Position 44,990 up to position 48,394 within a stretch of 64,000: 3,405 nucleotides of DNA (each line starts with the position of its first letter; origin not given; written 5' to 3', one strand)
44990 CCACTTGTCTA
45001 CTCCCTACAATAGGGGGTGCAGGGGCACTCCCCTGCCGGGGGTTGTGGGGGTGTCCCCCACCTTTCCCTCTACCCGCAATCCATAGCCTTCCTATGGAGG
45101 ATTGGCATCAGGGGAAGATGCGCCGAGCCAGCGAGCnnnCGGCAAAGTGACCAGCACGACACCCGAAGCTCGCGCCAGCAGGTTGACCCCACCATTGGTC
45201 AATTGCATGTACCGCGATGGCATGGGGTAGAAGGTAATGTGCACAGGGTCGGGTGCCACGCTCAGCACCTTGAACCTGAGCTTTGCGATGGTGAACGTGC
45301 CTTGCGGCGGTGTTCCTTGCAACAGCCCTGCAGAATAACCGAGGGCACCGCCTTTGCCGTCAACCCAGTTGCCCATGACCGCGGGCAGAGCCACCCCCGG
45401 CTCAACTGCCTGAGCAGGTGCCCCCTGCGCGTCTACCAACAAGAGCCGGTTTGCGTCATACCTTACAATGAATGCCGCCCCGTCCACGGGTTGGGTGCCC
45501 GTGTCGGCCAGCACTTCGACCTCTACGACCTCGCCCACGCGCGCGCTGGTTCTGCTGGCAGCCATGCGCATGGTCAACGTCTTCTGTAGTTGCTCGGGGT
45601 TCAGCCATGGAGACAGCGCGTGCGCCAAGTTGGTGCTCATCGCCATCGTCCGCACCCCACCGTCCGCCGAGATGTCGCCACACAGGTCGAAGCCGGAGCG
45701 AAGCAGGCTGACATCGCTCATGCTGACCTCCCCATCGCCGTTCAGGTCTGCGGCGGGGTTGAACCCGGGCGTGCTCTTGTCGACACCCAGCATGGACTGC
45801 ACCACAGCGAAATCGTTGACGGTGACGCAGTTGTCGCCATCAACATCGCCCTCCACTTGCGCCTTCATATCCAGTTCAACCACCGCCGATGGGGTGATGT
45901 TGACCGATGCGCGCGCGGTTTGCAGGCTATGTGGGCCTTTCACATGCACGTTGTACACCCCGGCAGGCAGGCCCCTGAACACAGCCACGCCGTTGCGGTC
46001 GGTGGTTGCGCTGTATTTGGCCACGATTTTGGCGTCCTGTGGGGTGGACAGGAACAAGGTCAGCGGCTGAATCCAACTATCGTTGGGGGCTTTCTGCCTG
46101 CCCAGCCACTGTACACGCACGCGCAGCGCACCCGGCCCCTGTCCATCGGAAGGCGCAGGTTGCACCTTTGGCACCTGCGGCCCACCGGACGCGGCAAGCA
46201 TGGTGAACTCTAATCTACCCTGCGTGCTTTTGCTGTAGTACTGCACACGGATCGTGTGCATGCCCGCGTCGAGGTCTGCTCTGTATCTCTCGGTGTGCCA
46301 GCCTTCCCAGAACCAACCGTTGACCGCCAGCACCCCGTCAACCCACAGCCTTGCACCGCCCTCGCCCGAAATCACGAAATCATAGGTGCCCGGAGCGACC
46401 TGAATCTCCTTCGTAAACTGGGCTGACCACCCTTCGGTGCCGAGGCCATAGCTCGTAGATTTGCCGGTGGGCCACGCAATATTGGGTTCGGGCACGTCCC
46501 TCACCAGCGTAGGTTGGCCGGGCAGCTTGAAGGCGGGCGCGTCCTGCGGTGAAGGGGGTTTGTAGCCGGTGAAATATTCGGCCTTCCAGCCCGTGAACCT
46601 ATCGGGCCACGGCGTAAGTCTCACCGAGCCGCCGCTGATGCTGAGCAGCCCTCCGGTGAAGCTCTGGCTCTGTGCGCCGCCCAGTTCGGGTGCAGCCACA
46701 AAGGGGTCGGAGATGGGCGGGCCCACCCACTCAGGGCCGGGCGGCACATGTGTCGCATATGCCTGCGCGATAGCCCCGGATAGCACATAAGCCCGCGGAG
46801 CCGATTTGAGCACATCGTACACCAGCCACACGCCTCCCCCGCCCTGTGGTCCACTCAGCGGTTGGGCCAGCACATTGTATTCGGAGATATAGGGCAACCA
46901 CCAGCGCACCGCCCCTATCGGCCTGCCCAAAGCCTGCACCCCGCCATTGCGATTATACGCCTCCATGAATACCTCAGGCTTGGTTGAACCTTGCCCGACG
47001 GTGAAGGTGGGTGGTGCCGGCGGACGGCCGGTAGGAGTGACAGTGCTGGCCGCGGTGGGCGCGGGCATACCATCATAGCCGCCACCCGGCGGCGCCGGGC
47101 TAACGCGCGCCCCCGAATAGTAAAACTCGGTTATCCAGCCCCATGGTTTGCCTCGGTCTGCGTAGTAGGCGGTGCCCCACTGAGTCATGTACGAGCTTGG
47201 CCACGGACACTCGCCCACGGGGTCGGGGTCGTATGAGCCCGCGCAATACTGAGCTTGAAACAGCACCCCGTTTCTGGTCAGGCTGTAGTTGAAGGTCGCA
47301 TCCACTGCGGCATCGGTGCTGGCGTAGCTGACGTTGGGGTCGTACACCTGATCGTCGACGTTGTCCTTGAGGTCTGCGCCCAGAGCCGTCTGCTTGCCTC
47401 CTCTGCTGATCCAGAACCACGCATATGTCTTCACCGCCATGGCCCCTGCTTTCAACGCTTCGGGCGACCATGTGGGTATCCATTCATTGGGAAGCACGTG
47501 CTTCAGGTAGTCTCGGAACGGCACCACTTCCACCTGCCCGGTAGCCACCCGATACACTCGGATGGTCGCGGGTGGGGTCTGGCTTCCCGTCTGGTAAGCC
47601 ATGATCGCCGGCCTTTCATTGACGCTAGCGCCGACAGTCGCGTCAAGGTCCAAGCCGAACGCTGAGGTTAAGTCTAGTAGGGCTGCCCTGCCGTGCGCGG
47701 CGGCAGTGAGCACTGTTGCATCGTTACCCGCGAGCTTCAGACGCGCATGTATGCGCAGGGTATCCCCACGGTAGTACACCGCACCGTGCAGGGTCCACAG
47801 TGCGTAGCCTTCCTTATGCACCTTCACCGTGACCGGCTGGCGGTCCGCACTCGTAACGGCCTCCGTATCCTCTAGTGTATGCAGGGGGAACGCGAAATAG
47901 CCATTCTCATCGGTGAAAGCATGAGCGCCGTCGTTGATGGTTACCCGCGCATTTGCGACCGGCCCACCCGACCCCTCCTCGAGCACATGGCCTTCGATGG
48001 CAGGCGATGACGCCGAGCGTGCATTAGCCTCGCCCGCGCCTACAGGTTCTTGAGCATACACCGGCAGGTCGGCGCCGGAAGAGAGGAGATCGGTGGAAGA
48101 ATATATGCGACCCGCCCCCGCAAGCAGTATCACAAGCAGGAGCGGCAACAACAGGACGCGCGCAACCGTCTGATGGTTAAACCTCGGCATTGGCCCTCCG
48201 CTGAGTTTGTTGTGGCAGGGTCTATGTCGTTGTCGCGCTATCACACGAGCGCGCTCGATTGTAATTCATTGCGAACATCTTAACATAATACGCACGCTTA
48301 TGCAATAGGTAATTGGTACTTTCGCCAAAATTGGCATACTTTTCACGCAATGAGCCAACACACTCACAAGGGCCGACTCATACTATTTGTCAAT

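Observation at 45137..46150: X-dockerin and cohesin in one secreted SpoIID peptidoglycan enzyme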

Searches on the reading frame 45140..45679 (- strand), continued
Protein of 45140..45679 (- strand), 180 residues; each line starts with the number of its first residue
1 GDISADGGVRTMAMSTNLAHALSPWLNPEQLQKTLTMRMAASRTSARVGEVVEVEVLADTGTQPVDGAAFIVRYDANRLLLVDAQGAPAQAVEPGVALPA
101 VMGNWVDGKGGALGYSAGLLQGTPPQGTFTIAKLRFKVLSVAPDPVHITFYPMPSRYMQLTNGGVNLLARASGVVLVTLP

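Call 89: search_protein_families(library=pfam, proteins=[P0226, P0090, P0118, P0181, P0196], max_evalue=0.001)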
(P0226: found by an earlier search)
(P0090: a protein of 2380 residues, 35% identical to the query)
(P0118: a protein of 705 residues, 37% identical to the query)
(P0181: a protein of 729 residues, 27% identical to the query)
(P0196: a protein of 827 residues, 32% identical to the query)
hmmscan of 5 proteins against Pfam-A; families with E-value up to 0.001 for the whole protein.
P0226 (1238 aa): 5 families
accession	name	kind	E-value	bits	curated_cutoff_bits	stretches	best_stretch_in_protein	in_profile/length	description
PF22544.2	HYDIN_VesB_CFA65-like_Ig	-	2.4e-07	31.4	25.5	0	344-393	49-97/100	HYDIN/CFA65/VesB-like, Ig-like domain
PF00404.24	Dockerin_1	-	4.3e-06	27.3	22.9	1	946-996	2-53/57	Dockerin type I domain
PF13205.12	Big_5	-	0.00034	21.7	23.6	0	414-500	11-105/105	Bacterial Ig-like domain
PF02369.22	Big_1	-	0.00069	20.1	34.9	0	609-652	6-51/93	Bacterial Ig-like domain (group 1)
PF06119.19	NIDO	-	0.001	19.6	25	0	207-262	3-54/186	Nidogen-like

P0090 (2380 aa): 11 families
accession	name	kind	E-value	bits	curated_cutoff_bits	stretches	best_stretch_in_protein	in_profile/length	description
PF00560.39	LRR_1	-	1.2e-46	147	20.6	0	643-665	1-23/23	Leucine Rich Repeat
PF12799.13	LRR_4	-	1.4e-41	140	27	6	738-775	1-37/44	Leucine Rich repeats (2 copies)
PF23598.1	LRR_14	-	2e-36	125.9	40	4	782-893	43-150/353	Leucine-rich repeat region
PF13855.12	LRR_8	-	2.7e-27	94.7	27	5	762-822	1-61/61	Leucine rich repeat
PF00404.24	Dockerin_1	-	5.8e-13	49.3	22.9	2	2324-2372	2-52/57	Dockerin type I domain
PF05257.22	CHAP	-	1.1e-09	39.1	26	1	36-116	10-81/81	CHAP domain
PF02369.22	Big_1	-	3.2e-08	34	34.9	1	1034-1108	17-92/93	Bacterial Ig-like domain (group 1)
PF08263.17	LRRNT_2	-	4.1e-06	27.4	20.7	1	554-592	3-41/41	Leucine rich repeat N-terminal domain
PF24758.1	LRR_At5g56370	-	7.6e-05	22.9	27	0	593-655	10-74/227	FBD-associated F-box protein At5g56370, LRR repeats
PF00041.27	fn3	-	0.00053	20.6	25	0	1767-1830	14-74/84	Fibronectin type III domain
PF16640.11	Big_3_5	-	0.00054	20.9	35.5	1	1024-1095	2-67/88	Bacterial Ig-like domain (group 3)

P0118 (705 aa): 5 families
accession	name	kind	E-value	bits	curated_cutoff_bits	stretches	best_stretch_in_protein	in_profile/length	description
PF00963.24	Cohesin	-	2.3e-17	63.9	24.1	2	246-345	3-110/139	Cohesin domain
PF13229.12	Beta_helix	-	2.9e-12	46.9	25.9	1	6-156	9-154/158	Right handed beta helix region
PF05048.19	NosD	-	1e-08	35.3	23.6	1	7-89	92-176/212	Periplasmic copper-binding protein (NosD)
PF00404.24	Dockerin_1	-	2.1e-07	31.5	22.9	1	472-522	2-53/57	Dockerin type I domain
PF13620.12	CarboxypepD_reg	-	0.00069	20.4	32.3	0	422-462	33-74/82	Carboxypeptidase regulatory-like domain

P0181 (729 aa): 2 families
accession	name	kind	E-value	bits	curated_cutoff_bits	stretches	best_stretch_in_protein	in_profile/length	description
PF00963.24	Cohesin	-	5.2e-29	101.7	24.1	3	38-140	4-115/139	Cohesin domain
PF03160.20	Calx-beta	-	1.4e-21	77.1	27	1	173-282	7-119/119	Calx-beta domain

P0196 (827 aa): 3 families
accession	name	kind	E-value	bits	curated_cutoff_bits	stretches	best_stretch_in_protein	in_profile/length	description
PF00963.24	Cohesin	-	5.2e-13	49.8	24.1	2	11-94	9-100/139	Cohesin domain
PF00404.24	Dockerin_1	-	1.2e-08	35.5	22.9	0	733-775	2-46/57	Dockerin type I domain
PF13405.12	EF-hand_6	-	0.0007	19.6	25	0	766-783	10-27/30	EF-hand domain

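Call 90: find_encoding_contigs(protein=P0090, flank=5000, max_places=1)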
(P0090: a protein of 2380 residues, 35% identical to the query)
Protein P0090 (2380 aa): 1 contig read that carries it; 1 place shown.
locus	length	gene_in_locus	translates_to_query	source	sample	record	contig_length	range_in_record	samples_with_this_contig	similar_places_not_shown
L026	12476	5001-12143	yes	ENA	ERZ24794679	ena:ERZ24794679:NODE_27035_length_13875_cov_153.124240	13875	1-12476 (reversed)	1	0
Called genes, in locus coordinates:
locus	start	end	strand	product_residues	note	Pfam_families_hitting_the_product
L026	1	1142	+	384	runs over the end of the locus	-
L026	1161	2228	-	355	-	PF02811:PHP (weak)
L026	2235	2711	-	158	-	PF04073:tRNA_edit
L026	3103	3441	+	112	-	PF00486:Trans_reg_C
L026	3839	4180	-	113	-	PF20126:TumE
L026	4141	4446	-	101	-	-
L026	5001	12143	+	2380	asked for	PF05257:CHAP, PF08263:LRRNT_2 (weak), PF13855:LRR_8 (weak), PF23598:LRR_14, PF12799:LRR_4 (weak), PF23598:LRR_14, PF23598:LRR_14, PF02369:Big_1, +5 more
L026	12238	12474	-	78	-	?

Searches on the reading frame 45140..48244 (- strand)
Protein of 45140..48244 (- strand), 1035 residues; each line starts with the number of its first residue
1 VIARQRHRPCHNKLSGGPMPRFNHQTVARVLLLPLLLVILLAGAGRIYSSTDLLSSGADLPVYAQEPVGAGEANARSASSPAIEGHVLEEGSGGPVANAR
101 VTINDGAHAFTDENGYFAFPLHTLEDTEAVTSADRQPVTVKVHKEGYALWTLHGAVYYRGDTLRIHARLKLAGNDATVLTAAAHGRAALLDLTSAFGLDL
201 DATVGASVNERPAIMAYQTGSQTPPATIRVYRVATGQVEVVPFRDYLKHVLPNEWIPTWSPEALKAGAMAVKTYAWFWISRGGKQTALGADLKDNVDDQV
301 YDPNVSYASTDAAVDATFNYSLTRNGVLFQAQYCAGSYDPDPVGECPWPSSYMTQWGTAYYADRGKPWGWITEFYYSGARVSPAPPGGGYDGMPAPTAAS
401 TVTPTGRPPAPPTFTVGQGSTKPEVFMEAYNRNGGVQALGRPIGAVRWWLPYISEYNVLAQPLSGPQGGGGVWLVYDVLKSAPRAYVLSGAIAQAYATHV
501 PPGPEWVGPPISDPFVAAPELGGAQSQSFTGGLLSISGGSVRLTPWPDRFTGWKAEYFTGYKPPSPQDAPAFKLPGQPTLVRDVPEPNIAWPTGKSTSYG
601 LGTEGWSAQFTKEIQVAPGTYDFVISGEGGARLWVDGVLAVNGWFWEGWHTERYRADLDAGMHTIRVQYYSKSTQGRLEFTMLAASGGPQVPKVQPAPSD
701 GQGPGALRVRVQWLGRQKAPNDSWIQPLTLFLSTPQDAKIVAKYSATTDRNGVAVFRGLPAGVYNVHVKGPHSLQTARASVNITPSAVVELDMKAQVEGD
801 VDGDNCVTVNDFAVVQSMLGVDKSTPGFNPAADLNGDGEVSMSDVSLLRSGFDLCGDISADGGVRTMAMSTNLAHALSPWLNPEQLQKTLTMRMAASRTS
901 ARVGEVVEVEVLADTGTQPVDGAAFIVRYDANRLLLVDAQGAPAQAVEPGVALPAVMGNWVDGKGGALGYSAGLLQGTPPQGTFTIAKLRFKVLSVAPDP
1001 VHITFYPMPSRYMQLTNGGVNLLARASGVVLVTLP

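Call 4: search_protein_families(library=pfam, proteins=[window:45140-48244:-], max_evalue=1)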
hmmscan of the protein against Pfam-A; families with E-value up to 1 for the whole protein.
window:45140-48244:- (1035 aa): 12 families
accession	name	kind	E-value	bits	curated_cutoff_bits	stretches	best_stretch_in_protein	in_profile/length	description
PF13620.12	CarboxypepD_reg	-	9.6e-16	58.3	32.3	2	742-794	28-80/82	Carboxypeptidase regulatory-like domain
PF08486.15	SpoIID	-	2.7e-13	50.8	23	1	235-319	5-92/97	Stage II sporulation protein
PF07691.17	PA14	-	3e-09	37.3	24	1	572-681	13-128/147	PA14 domain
PF00404.24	Dockerin_1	-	3.3e-09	37.3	22.9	1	799-848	2-52/57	Dockerin type I domain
PF13715.12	CarbopepD_reg_2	-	0.00012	22.4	32.2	1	83-123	1-43/88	CarboxypepD_reg-like domain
PF24025.1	Ig_DR_A0283-like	-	0.00028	21.6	27.1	1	738-777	32-71/102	DR_A0283-like, Ig-like domain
PF20598.4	DUF6795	-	0.0012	19.6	27.4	1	83-152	1-78/103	Domain of unknown function (DUF6795)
PF17210.9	SdrD_B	-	0.0066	17.1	29.7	1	725-779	24-75/112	SdrD B-like domain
PF00963.24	Cohesin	-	0.0076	16.9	24.1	1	898-999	7-107/139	Cohesin domain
PF09430.16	EMC7_beta-sandw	-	0.013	16.1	26.6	0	724-789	6-61/122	ER membrane protein complex subunit 7, beta-sandwich domain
PF15976.11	CooC_C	-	0.019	15.4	29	1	88-146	23-79/93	CS1-pili formation C-terminal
PF17802.7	SpaA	-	0.025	15.2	23.1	1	738-767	28-57/91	Prealbumin-like fold domain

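Call 62: search_protein_families(library=ncbifam, proteins=[window:45140-48190:-], max_evalue=0.01)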
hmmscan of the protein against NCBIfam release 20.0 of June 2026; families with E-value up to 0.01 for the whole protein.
window:45140-48190:- (1017 aa): 2 families
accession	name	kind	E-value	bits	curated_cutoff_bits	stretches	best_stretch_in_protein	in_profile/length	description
TIGR02669.1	SpoIID_LytB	domain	1.5e-15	57.9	83.3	1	219-318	2-99/270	SpoIID/LytB domain-containing protein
TIGR02870.1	spore_II_D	equivalog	1.1e-11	44.5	234.75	1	207-284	56-137/338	stage II sporulation protein D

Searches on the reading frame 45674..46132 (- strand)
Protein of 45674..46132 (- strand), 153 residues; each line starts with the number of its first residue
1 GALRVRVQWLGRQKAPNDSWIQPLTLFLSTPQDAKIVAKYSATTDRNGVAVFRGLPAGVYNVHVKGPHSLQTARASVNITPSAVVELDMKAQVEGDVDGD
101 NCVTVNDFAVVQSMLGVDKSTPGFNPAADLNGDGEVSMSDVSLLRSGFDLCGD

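Call 93: search_solved_structures(query=window:45674-46132:-, max_evalue=5, show_alignments=2)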
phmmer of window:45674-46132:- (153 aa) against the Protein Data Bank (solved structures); distinct sequences matched with E-value up to 5: 47.
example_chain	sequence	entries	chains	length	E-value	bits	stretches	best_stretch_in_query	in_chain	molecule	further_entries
2y3n_B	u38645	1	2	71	9.6e-06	28.7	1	91-148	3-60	CELLULOSOMAL FAMILY-48 PROCESSIVE GLYCOSIDE HYDROLASE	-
4u3s_B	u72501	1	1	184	4.2e-05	26.6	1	39-149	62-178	Cellulosomal scaffoldin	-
5nrk_B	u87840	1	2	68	4.8e-05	26.4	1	95-145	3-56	DocCel5: Type I dockerin repeat domain from A. cellulolyticus family 5 endoglucanase WP_01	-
2b59_B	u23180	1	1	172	0.00012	25.1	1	39-148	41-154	Cellulosomal scaffolding protein A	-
4wi0_B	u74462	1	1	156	0.00022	24.3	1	39-148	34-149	Cellulosomal scaffoldin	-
3kcp_A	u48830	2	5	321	0.00036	23.6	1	39-148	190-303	Cellulosomal-scaffolding protein A | Cellulosome anchoring protein cohesin region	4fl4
2yik_A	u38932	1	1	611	0.00045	23.3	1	50-145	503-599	ENDOGLUCANASE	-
5nrm_B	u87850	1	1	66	0.00066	22.8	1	95-146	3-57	DocCel5: Type I dockerin repeat domain from A. cellulolyticus family 5 endoglucanase WP_01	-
8x39_A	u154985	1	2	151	0.0008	22.5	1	95-145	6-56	Serine protease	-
8x3a_A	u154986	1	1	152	0.00082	22.5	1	95-145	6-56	Serine protease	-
5g5d_B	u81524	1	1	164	0.00096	22.2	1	39-148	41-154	CELLULOSOMAL-SCAFFOLDING PROTEIN A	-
8zvk_A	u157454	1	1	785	0.0025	20.9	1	91-145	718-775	AaBgIC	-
9k6m_A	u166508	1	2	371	0.009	19.1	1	95-141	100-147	EF-hand domain-containing protein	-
4uyq_B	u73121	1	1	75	0.027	17.5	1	93-146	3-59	Cellulosomal scaffoldin adaptor protein B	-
5lxv_B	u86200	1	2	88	0.033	17.3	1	90-142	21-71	Carbohydrate-binding protein WP_009985128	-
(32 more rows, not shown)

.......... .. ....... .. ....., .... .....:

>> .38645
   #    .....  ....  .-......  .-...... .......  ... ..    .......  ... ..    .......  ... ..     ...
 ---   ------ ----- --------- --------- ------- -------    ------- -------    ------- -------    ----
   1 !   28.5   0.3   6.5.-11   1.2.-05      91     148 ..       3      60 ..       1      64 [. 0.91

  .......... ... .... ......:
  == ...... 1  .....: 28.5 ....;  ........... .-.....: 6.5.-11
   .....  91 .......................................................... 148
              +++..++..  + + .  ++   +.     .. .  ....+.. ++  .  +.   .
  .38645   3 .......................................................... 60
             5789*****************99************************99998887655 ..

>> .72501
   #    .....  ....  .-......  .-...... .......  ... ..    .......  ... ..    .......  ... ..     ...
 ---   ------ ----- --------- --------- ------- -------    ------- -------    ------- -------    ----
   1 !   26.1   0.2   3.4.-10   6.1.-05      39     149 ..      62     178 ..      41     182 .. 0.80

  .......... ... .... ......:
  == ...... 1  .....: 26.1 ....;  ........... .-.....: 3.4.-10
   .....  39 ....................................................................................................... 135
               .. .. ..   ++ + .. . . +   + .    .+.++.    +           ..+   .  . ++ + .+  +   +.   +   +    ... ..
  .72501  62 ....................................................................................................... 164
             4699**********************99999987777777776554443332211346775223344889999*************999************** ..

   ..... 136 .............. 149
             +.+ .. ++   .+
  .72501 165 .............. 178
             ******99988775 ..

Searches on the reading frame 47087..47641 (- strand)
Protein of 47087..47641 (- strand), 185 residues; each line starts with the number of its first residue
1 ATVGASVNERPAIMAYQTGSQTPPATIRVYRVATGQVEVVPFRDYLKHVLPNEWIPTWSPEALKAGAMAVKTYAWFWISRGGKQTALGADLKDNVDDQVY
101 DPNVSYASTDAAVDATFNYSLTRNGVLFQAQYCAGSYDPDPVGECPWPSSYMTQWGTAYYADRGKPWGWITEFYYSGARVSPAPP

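Call 47: search_solved_structures(query=window:47087-47641:-, max_evalue=1, show_alignments=3)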
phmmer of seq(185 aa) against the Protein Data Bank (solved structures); distinct sequences matched with E-value up to 1: 4.
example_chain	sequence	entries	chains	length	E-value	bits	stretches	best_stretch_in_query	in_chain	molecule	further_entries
4rwr_A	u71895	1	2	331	4.9e-08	36.5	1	11-102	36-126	Stage II sporulation protein D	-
9h68_A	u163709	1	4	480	5.6e-05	26.5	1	40-178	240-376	Spore cortex-lytic enzyme pre-pro-form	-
5i1t_A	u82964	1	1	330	0.00016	25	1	13-81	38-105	Stage II sporulation protein D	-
5txu_A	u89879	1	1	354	0.0002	24.7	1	13-81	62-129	Stage II sporulation protein D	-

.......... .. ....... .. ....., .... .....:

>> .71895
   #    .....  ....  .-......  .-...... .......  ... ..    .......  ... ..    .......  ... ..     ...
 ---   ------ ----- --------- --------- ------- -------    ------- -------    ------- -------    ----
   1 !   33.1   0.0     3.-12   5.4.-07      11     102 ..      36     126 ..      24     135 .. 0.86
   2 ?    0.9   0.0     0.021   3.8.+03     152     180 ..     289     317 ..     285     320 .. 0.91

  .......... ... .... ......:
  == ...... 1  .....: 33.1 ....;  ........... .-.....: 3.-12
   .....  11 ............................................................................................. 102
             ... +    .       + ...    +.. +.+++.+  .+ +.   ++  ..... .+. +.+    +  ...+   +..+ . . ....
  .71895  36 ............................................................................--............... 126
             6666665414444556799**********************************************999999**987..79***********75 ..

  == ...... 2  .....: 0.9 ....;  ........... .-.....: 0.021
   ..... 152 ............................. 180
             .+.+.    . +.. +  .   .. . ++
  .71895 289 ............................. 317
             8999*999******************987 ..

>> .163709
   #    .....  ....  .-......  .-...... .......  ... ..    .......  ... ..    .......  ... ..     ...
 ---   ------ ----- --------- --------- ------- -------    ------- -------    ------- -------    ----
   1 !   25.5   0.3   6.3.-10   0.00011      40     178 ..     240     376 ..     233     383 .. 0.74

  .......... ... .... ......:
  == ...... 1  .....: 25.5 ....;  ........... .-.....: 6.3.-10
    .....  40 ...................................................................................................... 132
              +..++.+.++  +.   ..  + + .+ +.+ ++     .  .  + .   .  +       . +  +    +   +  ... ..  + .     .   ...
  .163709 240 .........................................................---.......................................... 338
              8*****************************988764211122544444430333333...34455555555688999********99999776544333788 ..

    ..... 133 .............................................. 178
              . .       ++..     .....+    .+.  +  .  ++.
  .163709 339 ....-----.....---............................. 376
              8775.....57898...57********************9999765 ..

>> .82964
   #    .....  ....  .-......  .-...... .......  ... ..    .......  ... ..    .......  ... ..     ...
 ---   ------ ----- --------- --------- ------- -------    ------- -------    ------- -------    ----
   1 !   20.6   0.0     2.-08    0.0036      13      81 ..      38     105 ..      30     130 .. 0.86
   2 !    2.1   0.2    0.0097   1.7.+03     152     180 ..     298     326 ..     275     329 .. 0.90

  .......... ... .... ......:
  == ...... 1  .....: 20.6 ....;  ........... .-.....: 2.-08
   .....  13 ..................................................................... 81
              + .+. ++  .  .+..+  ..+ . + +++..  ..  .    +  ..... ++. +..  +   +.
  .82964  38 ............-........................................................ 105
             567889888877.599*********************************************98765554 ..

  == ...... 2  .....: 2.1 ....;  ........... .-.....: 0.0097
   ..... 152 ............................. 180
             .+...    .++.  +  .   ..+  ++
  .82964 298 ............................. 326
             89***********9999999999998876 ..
